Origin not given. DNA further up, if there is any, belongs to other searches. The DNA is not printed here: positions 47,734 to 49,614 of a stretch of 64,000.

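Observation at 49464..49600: Leucine-rich leader peptide (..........) and alternative RNA pairing upstream of leuA: candidate transcription attenuator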

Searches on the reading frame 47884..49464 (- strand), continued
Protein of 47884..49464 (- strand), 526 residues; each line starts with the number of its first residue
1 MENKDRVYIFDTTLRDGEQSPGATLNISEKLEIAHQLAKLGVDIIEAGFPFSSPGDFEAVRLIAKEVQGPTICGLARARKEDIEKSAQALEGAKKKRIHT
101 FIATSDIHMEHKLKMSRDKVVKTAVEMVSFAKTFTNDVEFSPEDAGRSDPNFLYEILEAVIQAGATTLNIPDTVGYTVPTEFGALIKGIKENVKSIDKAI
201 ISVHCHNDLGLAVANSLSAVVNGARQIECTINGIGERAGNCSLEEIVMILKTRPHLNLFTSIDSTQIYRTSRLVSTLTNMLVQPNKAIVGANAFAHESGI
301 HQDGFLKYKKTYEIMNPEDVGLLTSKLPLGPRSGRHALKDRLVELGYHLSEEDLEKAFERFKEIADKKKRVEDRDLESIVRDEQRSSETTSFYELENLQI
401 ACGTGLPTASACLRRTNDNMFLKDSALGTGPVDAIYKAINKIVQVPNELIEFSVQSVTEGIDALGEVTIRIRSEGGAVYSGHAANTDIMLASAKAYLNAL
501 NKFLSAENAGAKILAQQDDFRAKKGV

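Call 15: find_encoding_contigs(protein=P0004, flank=3000, max_places=3)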
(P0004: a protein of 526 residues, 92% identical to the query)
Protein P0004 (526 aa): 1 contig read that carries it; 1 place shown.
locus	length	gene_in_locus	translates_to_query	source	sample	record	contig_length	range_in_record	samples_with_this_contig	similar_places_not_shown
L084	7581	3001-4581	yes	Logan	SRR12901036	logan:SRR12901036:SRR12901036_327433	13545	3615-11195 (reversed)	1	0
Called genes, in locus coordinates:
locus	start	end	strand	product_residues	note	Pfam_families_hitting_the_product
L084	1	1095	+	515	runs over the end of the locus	PF01293:PEPCK_ATP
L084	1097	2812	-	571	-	-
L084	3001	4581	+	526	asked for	PF00682:HMGL-like, PF22617:HCS_D2, PF08502:LeuA_dimer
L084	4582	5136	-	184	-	-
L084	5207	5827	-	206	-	-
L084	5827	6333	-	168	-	-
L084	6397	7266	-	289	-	PF01063:Aminotran_4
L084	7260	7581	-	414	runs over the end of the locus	PF00425:Chorismate_bind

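Call 16: find_encoding_contigs(protein=P0005, flank=3000, max_places=3)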
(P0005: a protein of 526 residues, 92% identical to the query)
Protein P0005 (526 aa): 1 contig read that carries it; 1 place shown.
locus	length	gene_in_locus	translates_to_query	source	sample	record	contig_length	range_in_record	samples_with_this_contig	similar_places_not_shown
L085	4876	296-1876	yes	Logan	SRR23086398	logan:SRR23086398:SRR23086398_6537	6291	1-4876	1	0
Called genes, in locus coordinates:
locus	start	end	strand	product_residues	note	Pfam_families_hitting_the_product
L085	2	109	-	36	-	?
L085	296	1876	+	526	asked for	PF00682:HMGL-like, PF22617:HCS_D2, PF08502:LeuA_dimer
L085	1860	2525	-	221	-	-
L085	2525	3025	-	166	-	-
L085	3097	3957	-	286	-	PF01063:Aminotran_4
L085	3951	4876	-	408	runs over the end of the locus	PF00425:Chorismate_bind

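Call 17: find_encoding_contigs(protein=P0007, flank=3000, max_places=2)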
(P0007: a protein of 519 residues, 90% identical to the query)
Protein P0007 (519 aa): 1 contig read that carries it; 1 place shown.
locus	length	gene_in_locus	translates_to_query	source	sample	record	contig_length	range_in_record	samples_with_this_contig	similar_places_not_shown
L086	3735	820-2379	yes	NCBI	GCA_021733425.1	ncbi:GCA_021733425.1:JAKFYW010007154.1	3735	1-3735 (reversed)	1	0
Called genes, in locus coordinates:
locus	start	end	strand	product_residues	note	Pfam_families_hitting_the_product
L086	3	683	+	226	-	?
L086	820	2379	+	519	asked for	PF00682:HMGL-like, PF22617:HCS_D2, PF08502:LeuA_dimer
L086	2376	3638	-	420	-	-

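Call 18: find_encoding_contigs(protein=P0008, flank=3000, max_places=2)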
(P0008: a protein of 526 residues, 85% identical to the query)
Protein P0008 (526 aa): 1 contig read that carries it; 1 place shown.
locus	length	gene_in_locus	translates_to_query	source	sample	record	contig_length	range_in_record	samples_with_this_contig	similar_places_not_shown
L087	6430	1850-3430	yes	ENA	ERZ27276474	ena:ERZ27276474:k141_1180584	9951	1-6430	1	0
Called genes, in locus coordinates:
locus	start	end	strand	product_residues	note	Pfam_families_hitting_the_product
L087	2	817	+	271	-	?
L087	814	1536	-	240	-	PF00891:Methyltransf_2, PF13489:Methyltransf_23, PF05175:MTS (weak), PF01209:Ubie_methyltran, PF13847:Methyltransf_31, PF08241:Methyltransf_11, PF08242:Methyltransf_12, PF13649:Methyltransf_25, +3 more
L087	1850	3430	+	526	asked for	PF00682:HMGL-like, PF22617:HCS_D2, PF08502:LeuA_dimer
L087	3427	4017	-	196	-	-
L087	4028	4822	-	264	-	-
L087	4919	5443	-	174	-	-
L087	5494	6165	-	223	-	-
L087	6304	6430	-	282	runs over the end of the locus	PF01063:Aminotran_4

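Call 19: find_encoding_contigs(protein=P0011, flank=3000, max_places=2)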
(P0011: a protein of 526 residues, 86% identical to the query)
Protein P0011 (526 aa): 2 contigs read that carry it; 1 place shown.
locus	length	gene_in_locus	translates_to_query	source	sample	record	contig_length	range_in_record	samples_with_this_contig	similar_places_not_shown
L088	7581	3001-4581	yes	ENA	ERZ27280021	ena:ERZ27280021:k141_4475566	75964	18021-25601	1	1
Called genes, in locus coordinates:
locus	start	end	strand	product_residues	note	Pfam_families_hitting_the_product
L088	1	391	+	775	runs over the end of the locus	-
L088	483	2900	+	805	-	PF00664:ABC_membrane, PF00005:ABC_tran, PF02463:SMC_N (weak), PF13304:AAA_21 (weak)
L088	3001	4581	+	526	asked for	PF00682:HMGL-like, PF22617:HCS_D2, PF08502:LeuA_dimer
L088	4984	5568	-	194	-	-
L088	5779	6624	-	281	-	PF01063:Aminotran_4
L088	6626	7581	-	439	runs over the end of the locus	PF00425:Chorismate_bind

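Call 20: find_encoding_contigs(protein=P0013, flank=3000, max_places=2)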
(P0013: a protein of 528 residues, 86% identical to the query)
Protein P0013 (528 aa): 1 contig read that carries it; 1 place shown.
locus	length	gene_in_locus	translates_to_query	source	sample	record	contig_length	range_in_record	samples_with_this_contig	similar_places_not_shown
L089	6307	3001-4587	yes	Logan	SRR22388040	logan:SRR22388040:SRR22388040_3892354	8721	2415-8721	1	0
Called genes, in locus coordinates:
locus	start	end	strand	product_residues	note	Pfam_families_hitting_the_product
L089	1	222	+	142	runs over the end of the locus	-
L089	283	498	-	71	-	-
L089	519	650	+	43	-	-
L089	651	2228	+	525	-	PF01293:PEPCK_ATP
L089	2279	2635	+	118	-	PF05973:Gp49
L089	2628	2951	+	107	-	PF13744:HTH_37, PF12844:HTH_19, PF13560:HTH_31 (weak), PF01381:HTH_3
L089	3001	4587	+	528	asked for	PF00682:HMGL-like, PF22617:HCS_D2, PF08502:LeuA_dimer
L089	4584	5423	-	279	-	PF01063:Aminotran_4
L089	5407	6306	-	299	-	?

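Call 52: find_encoding_contigs(protein=P0030, flank=1500, max_places=1)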
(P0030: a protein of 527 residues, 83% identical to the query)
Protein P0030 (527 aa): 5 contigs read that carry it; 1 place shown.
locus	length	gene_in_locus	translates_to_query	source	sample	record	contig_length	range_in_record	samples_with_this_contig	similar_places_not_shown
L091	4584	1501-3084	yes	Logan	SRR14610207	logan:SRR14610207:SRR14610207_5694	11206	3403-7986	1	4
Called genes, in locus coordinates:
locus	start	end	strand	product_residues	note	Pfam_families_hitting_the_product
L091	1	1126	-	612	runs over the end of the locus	-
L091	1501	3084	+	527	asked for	PF00682:HMGL-like, PF22617:HCS_D2, PF08502:LeuA_dimer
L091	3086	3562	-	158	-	PF02861:Clp_N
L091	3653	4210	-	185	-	-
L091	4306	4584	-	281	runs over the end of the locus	PF01063:Aminotran_4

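Call 53: find_encoding_contigs(protein=P0033, flank=1500, max_places=1)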
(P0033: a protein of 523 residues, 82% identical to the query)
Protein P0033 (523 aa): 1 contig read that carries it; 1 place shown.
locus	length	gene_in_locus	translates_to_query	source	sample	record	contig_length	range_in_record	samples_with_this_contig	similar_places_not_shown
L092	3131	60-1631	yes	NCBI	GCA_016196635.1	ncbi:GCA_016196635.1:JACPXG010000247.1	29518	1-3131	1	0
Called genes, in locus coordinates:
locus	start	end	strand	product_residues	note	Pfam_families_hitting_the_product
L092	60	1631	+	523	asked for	PF00682:HMGL-like, PF22617:HCS_D2, PF08502:LeuA_dimer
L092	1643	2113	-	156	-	PF02861:Clp_N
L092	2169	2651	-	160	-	-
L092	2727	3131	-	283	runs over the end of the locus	PF01063:Aminotran_4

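Call 54: find_encoding_contigs(protein=P0001, flank=1500, max_places=6)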
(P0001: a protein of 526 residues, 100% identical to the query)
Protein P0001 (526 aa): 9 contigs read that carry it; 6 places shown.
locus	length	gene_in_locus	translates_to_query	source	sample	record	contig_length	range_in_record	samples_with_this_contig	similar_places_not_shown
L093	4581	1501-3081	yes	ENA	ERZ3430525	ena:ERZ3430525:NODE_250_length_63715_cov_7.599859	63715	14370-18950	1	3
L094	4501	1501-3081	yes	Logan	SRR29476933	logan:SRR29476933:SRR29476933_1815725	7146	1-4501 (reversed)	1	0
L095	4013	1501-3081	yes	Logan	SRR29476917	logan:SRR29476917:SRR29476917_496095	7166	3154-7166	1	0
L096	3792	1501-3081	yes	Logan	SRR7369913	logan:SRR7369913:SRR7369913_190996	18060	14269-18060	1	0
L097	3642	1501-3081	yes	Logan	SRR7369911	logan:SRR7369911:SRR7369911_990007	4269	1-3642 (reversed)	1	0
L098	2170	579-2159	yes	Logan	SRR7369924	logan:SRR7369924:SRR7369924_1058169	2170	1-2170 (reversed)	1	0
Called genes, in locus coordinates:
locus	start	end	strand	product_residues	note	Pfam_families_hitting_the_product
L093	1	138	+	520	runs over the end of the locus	PF01293:PEPCK_ATP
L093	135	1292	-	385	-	PF13173:AAA_14, PF13401:AAA_22 (faint), PF13635:DUF4143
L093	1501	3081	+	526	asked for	PF00682:HMGL-like, PF22617:HCS_D2, PF08502:LeuA_dimer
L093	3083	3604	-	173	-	-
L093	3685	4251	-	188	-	-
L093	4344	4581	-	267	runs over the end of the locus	PF01063:Aminotran_4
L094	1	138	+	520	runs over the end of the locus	PF01293:PEPCK_ATP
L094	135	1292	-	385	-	PF13173:AAA_14, PF13401:AAA_22 (faint), PF13635:DUF4143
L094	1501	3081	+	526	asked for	PF00682:HMGL-like, PF22617:HCS_D2, PF08502:LeuA_dimer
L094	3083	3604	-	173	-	-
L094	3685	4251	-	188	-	-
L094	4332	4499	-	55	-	?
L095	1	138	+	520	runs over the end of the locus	PF01293:PEPCK_ATP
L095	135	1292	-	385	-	PF13173:AAA_14, PF13401:AAA_22 (faint), PF13635:DUF4143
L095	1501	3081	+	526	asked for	PF00682:HMGL-like, PF22617:HCS_D2, PF08502:LeuA_dimer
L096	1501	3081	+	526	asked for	PF00682:HMGL-like, PF22617:HCS_D2, PF08502:LeuA_dimer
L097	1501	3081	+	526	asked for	PF00682:HMGL-like, PF22617:HCS_D2, PF08502:LeuA_dimer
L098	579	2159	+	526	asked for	PF00682:HMGL-like, PF22617:HCS_D2, PF08502:LeuA_dimer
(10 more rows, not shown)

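Call 57: find_encoding_contigs(protein=P0021, flank=1500, max_places=1)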
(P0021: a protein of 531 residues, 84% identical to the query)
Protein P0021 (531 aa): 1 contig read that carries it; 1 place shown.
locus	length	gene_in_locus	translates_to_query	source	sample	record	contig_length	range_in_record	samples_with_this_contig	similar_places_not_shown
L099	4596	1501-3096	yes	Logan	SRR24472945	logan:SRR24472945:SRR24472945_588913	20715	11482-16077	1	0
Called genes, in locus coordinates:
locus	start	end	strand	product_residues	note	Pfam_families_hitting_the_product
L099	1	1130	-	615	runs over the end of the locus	-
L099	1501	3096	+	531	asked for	PF00682:HMGL-like, PF22617:HCS_D2, PF08502:LeuA_dimer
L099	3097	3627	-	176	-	-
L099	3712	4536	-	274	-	PF01063:Aminotran_4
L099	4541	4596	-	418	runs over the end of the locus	PF00425:Chorismate_bind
